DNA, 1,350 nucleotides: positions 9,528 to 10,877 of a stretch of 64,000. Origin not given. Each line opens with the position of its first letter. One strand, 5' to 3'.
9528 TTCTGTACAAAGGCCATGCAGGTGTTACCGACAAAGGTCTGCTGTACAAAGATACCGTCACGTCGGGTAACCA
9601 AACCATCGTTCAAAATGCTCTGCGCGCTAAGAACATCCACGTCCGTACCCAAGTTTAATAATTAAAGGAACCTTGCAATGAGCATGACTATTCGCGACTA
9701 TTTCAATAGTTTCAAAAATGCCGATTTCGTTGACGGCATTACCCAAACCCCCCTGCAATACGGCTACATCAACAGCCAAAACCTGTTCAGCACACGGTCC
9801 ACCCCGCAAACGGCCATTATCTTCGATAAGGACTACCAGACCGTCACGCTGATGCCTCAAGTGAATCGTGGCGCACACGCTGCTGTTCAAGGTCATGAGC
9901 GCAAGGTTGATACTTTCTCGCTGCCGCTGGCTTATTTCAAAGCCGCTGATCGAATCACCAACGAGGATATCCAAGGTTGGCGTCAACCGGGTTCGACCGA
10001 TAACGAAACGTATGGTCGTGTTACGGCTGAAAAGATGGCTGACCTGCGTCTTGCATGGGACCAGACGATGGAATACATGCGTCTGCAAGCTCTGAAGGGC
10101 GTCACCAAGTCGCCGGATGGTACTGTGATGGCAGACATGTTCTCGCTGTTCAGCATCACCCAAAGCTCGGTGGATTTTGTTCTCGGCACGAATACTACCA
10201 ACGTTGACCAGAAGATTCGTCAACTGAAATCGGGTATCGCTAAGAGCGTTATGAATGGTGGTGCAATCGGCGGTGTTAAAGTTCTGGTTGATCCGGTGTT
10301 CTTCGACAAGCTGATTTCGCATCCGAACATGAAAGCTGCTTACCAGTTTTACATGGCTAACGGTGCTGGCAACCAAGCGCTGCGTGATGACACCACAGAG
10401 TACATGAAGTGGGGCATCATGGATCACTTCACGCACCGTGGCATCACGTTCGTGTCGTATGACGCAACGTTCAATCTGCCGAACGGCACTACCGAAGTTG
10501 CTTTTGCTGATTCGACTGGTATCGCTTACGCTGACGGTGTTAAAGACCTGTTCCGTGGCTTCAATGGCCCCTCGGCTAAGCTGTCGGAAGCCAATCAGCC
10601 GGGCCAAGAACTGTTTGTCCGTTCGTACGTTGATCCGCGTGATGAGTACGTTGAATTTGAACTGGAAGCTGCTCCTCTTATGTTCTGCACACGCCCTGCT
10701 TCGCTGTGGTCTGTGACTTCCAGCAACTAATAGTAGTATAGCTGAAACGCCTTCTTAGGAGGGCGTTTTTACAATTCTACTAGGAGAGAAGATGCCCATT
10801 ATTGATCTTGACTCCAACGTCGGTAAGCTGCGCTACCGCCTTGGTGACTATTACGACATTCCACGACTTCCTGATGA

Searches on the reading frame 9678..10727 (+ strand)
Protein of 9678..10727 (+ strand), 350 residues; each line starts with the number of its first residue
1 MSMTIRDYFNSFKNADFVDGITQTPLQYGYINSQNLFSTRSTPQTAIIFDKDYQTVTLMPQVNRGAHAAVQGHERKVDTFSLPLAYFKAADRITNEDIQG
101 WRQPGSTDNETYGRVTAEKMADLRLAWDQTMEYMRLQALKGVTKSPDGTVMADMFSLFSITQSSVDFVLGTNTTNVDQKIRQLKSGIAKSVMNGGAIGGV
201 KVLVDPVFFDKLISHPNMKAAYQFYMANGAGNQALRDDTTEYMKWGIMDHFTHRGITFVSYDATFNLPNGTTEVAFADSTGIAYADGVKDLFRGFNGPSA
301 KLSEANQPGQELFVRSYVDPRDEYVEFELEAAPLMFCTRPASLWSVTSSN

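Call 33: search_protein_families(library=phrogs, proteins=[window:9678-10727:+], max_evalue=0.001)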
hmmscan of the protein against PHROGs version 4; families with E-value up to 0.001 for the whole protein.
window:9678-10727:+ (350 aa): 1 family
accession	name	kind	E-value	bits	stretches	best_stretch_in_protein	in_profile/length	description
phrog_29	-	head and packaging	1.6e-50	173.5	1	5-348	25-358/439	major head protein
